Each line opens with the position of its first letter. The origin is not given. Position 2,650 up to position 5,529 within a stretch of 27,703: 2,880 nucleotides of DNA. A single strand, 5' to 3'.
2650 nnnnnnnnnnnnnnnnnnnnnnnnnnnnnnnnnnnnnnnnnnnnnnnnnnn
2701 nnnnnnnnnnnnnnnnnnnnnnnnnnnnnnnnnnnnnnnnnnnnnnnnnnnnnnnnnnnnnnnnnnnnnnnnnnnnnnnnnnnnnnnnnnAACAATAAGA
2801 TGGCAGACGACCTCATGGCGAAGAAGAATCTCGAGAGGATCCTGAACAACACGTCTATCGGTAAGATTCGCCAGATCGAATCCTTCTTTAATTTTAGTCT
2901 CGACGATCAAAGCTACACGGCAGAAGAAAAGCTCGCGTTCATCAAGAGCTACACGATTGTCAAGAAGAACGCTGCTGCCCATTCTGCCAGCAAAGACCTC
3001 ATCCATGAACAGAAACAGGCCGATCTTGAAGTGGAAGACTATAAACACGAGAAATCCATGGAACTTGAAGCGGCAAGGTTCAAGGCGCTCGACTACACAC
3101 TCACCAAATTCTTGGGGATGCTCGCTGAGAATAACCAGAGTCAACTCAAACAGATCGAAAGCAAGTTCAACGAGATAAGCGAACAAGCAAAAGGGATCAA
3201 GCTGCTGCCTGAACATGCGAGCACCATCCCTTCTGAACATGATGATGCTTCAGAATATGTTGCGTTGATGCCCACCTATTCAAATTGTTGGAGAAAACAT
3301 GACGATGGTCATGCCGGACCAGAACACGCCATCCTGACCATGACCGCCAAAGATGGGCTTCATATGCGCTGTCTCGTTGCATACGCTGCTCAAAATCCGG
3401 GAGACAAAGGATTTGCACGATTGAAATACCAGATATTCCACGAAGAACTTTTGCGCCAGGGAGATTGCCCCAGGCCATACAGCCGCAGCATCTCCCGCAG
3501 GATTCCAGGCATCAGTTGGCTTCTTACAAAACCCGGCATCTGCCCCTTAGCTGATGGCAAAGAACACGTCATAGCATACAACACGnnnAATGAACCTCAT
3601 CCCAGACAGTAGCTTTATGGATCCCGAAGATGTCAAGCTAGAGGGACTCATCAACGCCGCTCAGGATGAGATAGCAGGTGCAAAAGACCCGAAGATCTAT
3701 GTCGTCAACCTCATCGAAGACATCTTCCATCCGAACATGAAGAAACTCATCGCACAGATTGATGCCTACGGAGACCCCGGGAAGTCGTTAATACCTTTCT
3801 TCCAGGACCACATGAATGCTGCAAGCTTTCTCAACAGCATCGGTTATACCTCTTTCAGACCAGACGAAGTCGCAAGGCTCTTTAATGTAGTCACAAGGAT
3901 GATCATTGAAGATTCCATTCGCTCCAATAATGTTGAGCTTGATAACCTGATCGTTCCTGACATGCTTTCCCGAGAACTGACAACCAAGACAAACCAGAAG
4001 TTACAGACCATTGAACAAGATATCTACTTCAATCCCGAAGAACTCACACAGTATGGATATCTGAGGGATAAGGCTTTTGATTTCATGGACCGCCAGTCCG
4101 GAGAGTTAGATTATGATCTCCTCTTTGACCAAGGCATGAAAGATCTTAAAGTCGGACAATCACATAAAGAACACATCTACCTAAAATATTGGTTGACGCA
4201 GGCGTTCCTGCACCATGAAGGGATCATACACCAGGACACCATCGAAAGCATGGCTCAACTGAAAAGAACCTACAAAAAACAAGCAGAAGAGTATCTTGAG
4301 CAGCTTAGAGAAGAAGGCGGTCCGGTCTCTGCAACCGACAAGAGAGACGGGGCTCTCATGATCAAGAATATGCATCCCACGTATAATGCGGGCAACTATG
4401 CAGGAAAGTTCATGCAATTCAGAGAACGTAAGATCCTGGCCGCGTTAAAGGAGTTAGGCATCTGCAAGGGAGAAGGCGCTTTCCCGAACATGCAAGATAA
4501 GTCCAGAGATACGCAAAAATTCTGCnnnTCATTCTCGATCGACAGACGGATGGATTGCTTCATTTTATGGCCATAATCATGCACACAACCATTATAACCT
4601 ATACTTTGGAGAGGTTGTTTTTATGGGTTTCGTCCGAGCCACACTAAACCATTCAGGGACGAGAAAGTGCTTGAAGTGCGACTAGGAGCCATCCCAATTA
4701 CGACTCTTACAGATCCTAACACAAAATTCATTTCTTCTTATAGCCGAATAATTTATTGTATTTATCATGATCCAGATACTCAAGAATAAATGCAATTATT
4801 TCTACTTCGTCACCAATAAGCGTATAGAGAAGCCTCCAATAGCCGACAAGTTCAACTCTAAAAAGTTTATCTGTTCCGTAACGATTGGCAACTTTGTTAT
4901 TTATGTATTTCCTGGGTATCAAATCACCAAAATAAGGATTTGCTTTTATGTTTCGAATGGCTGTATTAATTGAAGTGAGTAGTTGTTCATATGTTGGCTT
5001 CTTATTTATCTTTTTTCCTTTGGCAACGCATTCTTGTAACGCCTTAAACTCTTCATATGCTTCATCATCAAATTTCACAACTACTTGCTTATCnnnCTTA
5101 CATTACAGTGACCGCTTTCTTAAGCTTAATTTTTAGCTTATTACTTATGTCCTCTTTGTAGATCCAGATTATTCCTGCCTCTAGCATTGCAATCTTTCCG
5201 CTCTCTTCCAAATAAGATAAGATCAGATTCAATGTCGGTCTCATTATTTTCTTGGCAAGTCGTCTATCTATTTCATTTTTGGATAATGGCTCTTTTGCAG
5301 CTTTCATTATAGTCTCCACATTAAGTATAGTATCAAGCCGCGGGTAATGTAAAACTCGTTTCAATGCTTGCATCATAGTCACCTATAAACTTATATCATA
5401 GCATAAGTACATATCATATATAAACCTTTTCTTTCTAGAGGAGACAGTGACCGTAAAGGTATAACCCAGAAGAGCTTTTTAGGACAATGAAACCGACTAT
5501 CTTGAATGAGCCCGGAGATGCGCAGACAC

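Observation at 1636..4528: Three-gene operon of unrecognisable proteins, candidate novel defence or abortive-infection system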

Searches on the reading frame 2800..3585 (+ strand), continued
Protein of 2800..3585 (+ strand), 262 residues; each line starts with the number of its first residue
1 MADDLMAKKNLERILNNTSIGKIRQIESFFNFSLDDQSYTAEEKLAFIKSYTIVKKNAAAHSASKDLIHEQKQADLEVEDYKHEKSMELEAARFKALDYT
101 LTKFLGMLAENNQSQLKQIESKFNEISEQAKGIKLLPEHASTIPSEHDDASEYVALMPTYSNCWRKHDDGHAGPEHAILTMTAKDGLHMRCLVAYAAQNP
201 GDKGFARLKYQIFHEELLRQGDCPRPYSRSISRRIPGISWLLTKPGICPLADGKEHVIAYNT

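Call 87: find_related_loci(query=L013:7561-8994:+, collection=viral_contigs, flank=6000)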
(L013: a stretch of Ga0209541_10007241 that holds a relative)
Query L013:7561-8994:+ (478 aa) in viral_contigs; peptide patterns used: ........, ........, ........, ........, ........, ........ (x = any residue, [..] = any of these).
1 stretches matched a pattern, but none encodes a relative of the query by tblastn (E <= 1e-3).

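Call 92: find_encoding_contigs(protein=P0010, flank=5000, max_places=2)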
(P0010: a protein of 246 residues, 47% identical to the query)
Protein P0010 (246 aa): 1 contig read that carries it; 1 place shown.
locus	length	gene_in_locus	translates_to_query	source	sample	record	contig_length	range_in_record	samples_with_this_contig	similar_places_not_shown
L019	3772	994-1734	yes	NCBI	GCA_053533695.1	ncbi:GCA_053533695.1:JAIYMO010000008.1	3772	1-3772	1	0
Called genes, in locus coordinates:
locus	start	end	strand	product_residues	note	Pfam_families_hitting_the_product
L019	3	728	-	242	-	?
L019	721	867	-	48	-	-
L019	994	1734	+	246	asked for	-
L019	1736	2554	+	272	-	-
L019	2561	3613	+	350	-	PF13432:TPR_16 (faint), PF21033:RMD1-3 (faint), PF23914:TPR_CcmH_CycH (faint), PF24575:TPR_Slam (faint), PF00515:TPR_1 (faint), PF07719:TPR_2 (faint), PF13181:TPR_8 (faint), PF13414:TPR_11 (weak), +4 more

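Call 93: find_encoding_contigs(protein=P0015, flank=5000, max_places=2)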
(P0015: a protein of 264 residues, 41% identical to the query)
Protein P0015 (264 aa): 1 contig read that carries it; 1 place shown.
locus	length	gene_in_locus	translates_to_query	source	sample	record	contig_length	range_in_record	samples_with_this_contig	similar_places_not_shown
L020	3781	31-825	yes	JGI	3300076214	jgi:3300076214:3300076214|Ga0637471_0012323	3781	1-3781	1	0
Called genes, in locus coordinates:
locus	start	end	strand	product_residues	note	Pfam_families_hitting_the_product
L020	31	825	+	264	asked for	-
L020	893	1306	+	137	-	-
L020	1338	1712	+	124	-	-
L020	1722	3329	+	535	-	-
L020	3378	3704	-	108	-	-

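Call 94: find_encoding_contigs(protein=P0016, flank=5000, max_places=2)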
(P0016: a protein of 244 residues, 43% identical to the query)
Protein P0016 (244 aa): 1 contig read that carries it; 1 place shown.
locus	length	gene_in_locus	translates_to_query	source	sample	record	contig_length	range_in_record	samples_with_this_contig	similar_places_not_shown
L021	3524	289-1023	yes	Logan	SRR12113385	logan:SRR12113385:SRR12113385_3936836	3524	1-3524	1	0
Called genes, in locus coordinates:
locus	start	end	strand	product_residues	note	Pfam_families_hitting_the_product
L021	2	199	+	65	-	?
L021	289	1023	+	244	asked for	-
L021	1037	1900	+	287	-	-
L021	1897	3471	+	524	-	-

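Call 95: find_encoding_contigs(protein=P0023, flank=5000, max_places=2)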
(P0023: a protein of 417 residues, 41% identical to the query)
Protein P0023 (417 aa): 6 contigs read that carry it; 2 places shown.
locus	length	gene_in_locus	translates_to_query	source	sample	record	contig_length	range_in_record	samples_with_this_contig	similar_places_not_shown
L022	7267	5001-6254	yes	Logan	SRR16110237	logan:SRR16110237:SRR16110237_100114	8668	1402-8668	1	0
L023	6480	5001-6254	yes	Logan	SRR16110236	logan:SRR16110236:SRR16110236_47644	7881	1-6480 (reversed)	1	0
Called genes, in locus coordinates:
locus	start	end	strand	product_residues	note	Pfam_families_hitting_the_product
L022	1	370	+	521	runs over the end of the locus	PF12773:DZR, PF13240:Zn_Ribbon_1 (faint), PF13248:Zn_ribbon_3 (faint)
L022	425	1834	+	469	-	PF25174:Beta-prop_THOC3, PF25175:Beta-prop_WDR5, PF23381:Beta-prop_IFT122_1st, PF24814:WD40_Prp19, PF25168:Beta-prop_WDR36-Utp21_2nd, PF25173:Beta-prop_WDR3_1st, PF23414:Beta-prop_EML_2, PF24814:WD40_Prp19, +48 more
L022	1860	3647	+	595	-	PF07719:TPR_2 (faint), PF13176:TPR_7 (faint), PF13181:TPR_8 (faint), PF12773:DZR (weak), PF13240:Zn_Ribbon_1 (faint), PF13248:Zn_ribbon_3 (faint)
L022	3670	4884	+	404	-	-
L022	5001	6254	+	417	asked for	-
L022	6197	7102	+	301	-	PF01972:SDH_protease, PF25145:NfeD1b_N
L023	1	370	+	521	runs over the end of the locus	PF12773:DZR, PF13240:Zn_Ribbon_1 (faint), PF13248:Zn_ribbon_3 (faint)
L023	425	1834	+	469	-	PF25172:Beta-prop_WDR3_2nd, PF25174:Beta-prop_THOC3, PF25175:Beta-prop_WDR5, PF23381:Beta-prop_IFT122_1st, PF24814:WD40_Prp19, PF25168:Beta-prop_WDR36-Utp21_2nd, PF25173:Beta-prop_WDR3_1st, PF23414:Beta-prop_EML_2, +49 more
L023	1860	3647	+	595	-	PF07719:TPR_2 (faint), PF13176:TPR_7 (faint), PF13181:TPR_8 (faint), PF12773:DZR (weak), PF13240:Zn_Ribbon_1 (faint), PF13248:Zn_ribbon_3 (faint)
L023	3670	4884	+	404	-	-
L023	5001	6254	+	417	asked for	-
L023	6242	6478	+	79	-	?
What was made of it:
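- The long-form A genes sit among WD40, TPR, double-zinc-ribbon and NfeD-protease genes (call 95).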

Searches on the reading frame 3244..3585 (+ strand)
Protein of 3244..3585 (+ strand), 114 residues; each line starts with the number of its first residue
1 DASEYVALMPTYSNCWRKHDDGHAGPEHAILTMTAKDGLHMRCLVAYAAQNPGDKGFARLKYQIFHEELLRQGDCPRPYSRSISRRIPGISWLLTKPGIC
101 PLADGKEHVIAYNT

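Call 49: search_dna_similar(query=window:3244-3585:+, collection=plasmids, mode=protein, max_evalue=0.01)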
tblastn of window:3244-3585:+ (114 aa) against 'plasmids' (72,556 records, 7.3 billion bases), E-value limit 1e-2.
No match.

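Call 85: search_dna_similar(query=window:3244-3585:+, collection=phages, mode=protein, max_evalue=0.01)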
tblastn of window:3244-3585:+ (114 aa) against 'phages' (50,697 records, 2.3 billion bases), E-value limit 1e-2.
No match.
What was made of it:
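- Tried and rejected: Nothing in phage or plasmid records (calls 49, 85).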

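Call 86: search_solved_structures(query=A5, max_evalue=10, show_alignments=3)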
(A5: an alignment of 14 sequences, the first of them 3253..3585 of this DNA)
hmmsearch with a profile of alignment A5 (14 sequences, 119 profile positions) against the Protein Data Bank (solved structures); distinct sequences matched with E-value up to 10: 2.
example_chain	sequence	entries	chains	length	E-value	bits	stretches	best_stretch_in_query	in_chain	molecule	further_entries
8ip8_MB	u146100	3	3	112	1.5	11.6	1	34-65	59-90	60S ribosomal protein eL33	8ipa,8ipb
2mpu_A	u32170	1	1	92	1.9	11.3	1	37-60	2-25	RBP1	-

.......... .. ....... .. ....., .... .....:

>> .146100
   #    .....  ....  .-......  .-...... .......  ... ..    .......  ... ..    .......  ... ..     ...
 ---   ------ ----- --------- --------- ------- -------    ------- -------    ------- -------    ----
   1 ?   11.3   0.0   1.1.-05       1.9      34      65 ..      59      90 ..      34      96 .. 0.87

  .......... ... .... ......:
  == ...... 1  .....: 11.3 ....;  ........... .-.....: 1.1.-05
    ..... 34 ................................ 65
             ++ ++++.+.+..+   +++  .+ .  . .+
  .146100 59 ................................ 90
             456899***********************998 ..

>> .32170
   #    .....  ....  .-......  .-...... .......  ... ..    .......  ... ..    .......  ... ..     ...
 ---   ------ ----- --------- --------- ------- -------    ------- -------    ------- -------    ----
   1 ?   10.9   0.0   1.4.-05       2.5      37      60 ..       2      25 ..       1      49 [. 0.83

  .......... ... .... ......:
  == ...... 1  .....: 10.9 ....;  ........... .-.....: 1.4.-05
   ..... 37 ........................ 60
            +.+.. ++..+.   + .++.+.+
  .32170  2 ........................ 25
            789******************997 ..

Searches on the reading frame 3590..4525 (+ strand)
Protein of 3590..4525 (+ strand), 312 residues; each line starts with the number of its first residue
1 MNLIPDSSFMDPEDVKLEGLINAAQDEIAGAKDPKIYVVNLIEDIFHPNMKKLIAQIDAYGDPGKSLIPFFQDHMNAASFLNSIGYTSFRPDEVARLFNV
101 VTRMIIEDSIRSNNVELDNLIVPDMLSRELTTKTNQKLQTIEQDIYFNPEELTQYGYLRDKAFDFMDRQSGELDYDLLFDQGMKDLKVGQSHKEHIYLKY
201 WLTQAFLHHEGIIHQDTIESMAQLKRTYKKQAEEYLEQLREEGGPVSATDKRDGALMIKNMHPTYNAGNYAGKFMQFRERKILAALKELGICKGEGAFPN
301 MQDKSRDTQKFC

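Call 4: search_protein_families(library=pfam, proteins=[window:3590-4525:+], max_evalue=1)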
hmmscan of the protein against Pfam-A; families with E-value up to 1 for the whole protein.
window:3590-4525:+ (312 aa): 1 family
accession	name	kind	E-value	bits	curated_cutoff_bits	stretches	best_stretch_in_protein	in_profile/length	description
PF19387.4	DUF5962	-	0.021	15.5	25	1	210-240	69-99/99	Family of unknown function (DUF5962)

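Call 5: search_protein_families(library=padloc, proteins=[window:3590-4525:+], max_evalue=1)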
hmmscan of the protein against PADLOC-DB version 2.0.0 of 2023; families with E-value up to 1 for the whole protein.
window:3590-4525:+ (312 aa): 0 families

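Call 10: find_homologous_proteins(query=window:3590-4525:+, max_evalue=0.01)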
Query window:3590-4525:+ (312 aa): 1 proteins with E <= 0.01 among 1134 candidates.
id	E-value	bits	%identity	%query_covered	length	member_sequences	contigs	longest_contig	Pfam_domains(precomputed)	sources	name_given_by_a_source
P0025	2.1e-201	686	100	97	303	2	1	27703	-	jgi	-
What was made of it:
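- Checked: JGI starts gene 3 at Met10 (303 aa, call 10).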

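Call 19: search_protein_families(library=ncbifam, proteins=[window:3590-4525:+], max_evalue=1)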
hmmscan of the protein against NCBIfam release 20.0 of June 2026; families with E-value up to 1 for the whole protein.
window:3590-4525:+ (312 aa): 0 families

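Call 20: search_protein_families(library=phrogs, proteins=[window:3590-4525:+], max_evalue=1)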
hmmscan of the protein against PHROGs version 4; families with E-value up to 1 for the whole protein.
window:3590-4525:+ (312 aa): 3 families
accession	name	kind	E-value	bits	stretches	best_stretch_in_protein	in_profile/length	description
phrog_28026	-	unknown function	0.011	15.8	1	138-254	114-234/455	-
phrog_27194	-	unknown function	0.037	15.4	1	152-177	31-56/89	-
phrog_21939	-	unknown function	0.16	13.3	0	215-253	8-46/100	-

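Call 62: find_encoding_contigs(protein=P0025, flank=10000, max_places=2)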
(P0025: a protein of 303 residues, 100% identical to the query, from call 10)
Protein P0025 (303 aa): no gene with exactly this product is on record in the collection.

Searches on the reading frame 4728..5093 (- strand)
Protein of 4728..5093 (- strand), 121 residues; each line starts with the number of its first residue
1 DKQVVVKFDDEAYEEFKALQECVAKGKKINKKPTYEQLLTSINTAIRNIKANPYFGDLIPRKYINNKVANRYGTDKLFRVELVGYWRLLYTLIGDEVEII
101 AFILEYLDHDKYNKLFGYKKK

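Call 4: search_protein_families(library=pfam, proteins=[window:4728-5093:-], max_evalue=1)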
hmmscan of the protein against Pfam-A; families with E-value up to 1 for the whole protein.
window:4728-5093:- (121 aa): 2 families
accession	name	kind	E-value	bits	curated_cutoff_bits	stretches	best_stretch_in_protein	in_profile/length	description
PF24316.1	Tli3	-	0.071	13.9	27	1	2-60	5-57/129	T6SS Tli3 immunity protein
PF04808.17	CTV_P23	-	0.086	12.8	22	1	19-85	65-129/209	Citrus tristeza virus (CTV) P23 protein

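Call 5: search_protein_families(library=padloc, proteins=[window:4728-5093:-], max_evalue=1)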
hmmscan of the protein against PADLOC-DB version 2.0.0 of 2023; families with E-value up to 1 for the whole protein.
window:4728-5093:- (121 aa): 0 families

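Call 90: search_solved_structures(query=window:4728-5093:-, max_evalue=5)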
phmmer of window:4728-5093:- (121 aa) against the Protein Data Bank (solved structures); distinct sequences matched with E-value up to 5: 1.
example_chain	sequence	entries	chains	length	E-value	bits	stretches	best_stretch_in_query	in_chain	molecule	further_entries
8fjf_A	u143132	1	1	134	0.5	14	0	3-38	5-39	H10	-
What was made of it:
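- On Type II toxin-antitoxin module (the neighbouring genes at 4728-5382, minus strand): The 122-aa protein has no Pfam, PADLOC or PDB hit (calls 4, 5, 90).
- Checked: The neighbouring 'toxin-antitoxin module' has no detectable homology to any toxin or antitoxin family (calls 4, 5, 90).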

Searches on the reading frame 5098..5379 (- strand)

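Call 4: search_protein_families(library=pfam, proteins=[window:5098-5379:-], max_evalue=1)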
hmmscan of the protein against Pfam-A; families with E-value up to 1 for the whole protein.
window:5098-5379:- (93 aa): 1 family
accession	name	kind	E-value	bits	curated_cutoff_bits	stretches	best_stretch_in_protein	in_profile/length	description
PF07106.19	TBPIP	-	0.00037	20.8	22.8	1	21-74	6-59/62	TBPIP/Hop2 winged helix domain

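Call 5: search_protein_families(library=padloc, proteins=[window:5098-5379:-], max_evalue=1)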
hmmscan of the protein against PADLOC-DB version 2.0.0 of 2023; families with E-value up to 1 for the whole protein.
window:5098-5379:- (93 aa): 0 families
